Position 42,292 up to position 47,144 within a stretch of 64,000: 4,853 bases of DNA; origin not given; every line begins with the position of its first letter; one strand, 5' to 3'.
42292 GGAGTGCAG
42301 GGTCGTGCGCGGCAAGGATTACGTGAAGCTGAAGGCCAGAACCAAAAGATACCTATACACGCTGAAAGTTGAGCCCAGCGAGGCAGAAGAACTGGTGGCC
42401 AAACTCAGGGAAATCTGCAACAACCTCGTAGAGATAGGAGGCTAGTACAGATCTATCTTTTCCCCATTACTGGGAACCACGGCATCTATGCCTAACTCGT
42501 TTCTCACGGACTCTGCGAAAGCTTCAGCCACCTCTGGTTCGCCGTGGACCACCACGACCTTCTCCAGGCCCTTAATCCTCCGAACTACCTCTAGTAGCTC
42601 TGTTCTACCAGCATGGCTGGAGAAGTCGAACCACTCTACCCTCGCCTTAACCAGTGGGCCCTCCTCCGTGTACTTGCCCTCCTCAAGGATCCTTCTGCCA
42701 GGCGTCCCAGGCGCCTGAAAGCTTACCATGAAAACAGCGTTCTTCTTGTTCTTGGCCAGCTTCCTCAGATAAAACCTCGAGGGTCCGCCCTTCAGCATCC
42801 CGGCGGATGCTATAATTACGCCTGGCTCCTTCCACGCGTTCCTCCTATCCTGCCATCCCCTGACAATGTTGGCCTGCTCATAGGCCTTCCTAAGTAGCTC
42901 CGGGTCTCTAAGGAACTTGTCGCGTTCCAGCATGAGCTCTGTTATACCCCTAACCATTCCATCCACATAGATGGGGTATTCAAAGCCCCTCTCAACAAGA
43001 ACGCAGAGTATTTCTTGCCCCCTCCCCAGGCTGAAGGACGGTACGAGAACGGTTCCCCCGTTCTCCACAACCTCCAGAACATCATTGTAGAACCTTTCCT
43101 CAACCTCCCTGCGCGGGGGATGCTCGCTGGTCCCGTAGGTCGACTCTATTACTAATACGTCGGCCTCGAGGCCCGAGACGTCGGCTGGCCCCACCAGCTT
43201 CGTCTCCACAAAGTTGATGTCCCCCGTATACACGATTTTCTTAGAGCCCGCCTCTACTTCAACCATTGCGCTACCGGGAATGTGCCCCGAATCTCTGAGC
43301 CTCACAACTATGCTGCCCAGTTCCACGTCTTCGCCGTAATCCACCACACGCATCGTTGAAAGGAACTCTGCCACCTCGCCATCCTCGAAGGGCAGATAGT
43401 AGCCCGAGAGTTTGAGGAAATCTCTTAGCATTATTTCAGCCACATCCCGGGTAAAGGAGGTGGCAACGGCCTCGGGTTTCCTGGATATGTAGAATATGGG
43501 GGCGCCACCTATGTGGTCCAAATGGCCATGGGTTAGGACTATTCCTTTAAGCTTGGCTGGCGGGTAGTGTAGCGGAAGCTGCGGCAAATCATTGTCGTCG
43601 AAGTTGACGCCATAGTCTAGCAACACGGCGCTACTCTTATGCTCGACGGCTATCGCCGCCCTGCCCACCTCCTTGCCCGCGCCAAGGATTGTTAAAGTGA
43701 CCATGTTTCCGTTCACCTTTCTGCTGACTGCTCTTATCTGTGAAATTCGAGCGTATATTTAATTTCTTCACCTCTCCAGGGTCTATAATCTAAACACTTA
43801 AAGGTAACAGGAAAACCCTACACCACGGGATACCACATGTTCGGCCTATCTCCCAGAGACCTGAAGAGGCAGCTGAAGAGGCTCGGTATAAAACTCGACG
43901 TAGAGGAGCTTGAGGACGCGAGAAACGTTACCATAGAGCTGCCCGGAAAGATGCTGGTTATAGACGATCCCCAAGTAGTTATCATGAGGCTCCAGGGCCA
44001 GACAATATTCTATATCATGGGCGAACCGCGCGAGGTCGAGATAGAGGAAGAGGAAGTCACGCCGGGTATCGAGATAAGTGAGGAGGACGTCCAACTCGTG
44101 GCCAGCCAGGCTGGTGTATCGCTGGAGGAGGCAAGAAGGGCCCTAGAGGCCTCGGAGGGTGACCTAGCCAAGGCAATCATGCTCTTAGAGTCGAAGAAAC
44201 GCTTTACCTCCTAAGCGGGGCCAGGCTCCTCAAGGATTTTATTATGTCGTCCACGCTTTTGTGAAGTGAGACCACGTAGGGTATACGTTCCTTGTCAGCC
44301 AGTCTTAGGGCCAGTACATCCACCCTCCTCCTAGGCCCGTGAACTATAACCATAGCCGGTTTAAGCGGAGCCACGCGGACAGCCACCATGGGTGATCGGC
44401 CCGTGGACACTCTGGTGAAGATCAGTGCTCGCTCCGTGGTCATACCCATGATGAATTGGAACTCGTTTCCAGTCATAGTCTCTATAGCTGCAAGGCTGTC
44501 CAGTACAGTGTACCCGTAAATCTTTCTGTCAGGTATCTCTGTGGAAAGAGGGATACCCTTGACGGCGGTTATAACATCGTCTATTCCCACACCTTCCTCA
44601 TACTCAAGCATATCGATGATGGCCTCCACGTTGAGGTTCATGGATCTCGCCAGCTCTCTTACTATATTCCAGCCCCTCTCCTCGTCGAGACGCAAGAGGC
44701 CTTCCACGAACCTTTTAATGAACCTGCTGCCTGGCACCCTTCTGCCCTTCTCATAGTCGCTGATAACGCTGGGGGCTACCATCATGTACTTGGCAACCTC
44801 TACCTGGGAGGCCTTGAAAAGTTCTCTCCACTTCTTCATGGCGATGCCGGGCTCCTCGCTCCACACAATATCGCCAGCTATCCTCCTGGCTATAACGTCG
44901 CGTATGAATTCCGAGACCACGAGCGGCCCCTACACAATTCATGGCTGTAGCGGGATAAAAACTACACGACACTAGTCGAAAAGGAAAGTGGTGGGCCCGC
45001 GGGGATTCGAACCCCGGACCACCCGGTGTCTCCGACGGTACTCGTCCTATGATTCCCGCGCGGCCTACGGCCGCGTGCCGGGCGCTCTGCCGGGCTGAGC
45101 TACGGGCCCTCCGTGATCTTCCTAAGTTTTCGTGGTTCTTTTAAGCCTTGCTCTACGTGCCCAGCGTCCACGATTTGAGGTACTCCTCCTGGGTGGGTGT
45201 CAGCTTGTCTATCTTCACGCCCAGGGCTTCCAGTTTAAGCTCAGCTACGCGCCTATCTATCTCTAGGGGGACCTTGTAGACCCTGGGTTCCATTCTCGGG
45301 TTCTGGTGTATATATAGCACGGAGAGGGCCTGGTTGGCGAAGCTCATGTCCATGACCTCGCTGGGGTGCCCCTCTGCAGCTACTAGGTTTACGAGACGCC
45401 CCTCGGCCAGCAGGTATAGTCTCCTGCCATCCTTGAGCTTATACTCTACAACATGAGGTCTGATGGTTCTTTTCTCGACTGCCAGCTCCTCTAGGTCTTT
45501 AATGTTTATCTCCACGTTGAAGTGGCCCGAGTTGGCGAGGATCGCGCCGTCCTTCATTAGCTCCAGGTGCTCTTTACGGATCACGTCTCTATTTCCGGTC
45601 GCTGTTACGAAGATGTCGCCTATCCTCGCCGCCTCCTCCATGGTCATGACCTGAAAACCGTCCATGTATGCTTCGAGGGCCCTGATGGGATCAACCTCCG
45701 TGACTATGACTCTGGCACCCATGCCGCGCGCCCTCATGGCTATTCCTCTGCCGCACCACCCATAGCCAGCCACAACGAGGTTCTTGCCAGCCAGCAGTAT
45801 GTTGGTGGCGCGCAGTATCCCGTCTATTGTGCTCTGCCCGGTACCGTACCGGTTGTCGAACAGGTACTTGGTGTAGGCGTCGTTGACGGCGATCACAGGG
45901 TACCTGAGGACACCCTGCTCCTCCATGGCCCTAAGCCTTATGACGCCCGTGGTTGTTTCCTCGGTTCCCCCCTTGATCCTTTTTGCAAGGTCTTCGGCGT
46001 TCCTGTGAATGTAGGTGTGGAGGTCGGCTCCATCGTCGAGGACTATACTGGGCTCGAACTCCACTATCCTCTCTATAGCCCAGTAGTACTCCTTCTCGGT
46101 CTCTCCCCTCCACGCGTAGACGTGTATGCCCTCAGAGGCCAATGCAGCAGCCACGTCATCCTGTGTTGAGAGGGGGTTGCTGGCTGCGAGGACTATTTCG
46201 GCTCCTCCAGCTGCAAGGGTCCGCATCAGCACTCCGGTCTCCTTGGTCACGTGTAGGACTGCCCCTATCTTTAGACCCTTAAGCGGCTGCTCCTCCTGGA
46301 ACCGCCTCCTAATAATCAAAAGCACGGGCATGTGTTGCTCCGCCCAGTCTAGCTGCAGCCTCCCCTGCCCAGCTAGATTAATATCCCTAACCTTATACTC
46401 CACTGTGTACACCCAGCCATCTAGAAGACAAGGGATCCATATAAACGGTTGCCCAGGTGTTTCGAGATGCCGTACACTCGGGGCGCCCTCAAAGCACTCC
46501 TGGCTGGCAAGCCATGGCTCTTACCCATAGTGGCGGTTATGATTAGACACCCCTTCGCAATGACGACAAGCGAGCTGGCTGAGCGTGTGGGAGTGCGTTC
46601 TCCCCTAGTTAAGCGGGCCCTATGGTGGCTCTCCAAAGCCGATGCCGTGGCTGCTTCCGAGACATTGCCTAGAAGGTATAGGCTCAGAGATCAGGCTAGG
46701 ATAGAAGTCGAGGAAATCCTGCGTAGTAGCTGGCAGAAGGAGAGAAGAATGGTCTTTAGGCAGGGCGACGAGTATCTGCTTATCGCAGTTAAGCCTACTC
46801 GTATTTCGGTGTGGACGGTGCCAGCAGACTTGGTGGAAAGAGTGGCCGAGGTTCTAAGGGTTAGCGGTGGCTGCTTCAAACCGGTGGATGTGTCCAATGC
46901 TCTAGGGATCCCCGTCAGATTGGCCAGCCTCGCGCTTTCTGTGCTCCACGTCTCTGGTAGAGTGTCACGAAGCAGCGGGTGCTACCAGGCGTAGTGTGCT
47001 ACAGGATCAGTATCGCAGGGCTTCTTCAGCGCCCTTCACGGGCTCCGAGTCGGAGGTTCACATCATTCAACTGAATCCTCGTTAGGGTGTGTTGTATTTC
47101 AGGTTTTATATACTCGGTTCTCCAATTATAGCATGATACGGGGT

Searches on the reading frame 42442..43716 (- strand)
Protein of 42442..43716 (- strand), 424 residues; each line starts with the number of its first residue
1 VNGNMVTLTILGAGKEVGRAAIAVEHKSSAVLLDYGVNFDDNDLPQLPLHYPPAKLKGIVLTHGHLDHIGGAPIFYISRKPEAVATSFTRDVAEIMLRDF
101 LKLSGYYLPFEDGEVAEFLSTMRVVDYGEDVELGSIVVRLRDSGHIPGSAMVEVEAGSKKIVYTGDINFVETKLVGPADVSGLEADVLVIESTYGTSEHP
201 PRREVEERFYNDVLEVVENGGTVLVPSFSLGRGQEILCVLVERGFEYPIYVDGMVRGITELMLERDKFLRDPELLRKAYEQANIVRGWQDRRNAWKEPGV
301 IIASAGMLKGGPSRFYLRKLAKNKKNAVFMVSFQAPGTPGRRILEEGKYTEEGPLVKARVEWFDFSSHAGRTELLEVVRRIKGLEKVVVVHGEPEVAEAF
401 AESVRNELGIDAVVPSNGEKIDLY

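Call 32: search_protein_families(library=pfam, proteins=[window:42442-43716:-], max_evalue=0.001)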
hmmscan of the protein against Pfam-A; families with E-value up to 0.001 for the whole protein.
window:42442-43716:- (424 aa): 5 families
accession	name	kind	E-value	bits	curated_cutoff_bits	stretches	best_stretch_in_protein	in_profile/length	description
PF10996.14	Beta-Casp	-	7.3e-19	68.9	27.7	1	245-343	18-120/120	Beta-Casp domain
PF07521.17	RMMBL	-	6e-18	65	21.6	1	356-415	4-63/63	Zn-dependent metallo-hydrolase RNA specificity domain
PF00753.33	Lactamase_B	-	1.7e-12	48.1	22.7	1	20-178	7-161/196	Metallo-beta-lactamase superfamily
PF12706.13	Lactamase_B_2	-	1.3e-07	31.8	27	1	31-192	3-164/200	Beta-lactamase superfamily domain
PF16661.11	Lactamase_B_6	-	2.8e-05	24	27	1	28-172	6-167/193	Metallo-beta-lactamase superfamily domain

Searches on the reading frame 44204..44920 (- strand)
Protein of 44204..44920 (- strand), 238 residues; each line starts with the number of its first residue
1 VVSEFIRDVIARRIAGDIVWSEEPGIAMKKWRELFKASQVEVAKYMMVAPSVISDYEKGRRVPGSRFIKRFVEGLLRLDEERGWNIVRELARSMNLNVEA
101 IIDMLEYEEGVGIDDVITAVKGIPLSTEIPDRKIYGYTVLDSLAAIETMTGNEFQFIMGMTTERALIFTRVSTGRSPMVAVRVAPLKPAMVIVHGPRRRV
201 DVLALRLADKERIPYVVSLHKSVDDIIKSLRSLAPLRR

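Call 32: search_protein_families(library=pfam, proteins=[window:44204-44920:-], max_evalue=0.001)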
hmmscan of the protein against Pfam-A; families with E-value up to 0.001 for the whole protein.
window:44204-44920:- (238 aa): 2 families
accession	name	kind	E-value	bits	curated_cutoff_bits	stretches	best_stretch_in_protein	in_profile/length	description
PF01381.28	HTH_3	-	6.3e-08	33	23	1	28-71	1-44/55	Helix-turn-helix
PF13560.12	HTH_31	-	5.5e-05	23.8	27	1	31-82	9-61/64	Helix-turn-helix domain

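Call 68: search_protein_families(library=ncbifam, proteins=[window:44204-44920:-], max_evalue=0.01)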
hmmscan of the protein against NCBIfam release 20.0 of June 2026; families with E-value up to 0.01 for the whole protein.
window:44204-44920:- (238 aa): 2 families
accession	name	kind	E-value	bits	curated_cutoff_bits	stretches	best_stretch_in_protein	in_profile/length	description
NF047948.1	male_kill_WMK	equivalog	0.0032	16.9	300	1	25-61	164-201/300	WO male-killing family protein Wmk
NF041951.1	phage_RstR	subfamily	0.0055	17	80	1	28-117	7-96/108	RstR family transcriptional repressor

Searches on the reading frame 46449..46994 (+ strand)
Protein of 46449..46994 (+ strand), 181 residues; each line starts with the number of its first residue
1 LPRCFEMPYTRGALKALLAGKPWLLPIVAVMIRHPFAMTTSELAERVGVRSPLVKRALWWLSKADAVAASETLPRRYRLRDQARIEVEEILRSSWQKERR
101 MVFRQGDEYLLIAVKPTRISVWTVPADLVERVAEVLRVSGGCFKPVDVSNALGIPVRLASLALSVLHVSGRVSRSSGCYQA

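Call 32: search_protein_families(library=pfam, proteins=[window:46449-46994:+], max_evalue=0.001)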
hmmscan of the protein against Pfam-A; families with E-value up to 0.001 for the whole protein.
window:46449-46994:+ (181 aa): 1 family
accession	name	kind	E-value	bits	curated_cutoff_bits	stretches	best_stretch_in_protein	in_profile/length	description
PF01978.25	TrmB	-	0.00043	20.5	25.6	0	38-79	23-64/68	Sugar-specific transcriptional regulator TrmB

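Call 68: search_protein_families(library=ncbifam, proteins=[window:46449-46994:+], max_evalue=0.01)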
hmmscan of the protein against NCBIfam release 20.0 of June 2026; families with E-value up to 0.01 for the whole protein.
window:46449-46994:+ (181 aa): 0 families

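Call 77: search_solved_structures(query=window:46476-46994:+, max_evalue=1)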
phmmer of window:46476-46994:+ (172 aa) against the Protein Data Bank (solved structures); distinct sequences matched with E-value up to 1: 2.
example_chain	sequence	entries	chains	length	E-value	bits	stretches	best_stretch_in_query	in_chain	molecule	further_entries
4i2o_A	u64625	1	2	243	0.3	14.2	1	59-165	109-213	FixK2 protein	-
1xd7_A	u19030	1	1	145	0.85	12.7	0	29-91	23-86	ywnA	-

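Call 78: search_protein_families(library=pfam, proteins=[window:46476-46994:+], max_evalue=0.1)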
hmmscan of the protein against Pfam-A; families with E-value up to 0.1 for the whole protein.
window:46476-46994:+ (172 aa): 2 families
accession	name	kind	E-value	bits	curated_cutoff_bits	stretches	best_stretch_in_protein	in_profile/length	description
PF01978.25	TrmB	-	0.00036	20.8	25.6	1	29-70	23-64/68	Sugar-specific transcriptional regulator TrmB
PF22798.2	DUF5817_CT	-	0.039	14.3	29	0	142-170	24-52/54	DUF5817, C-terminal domain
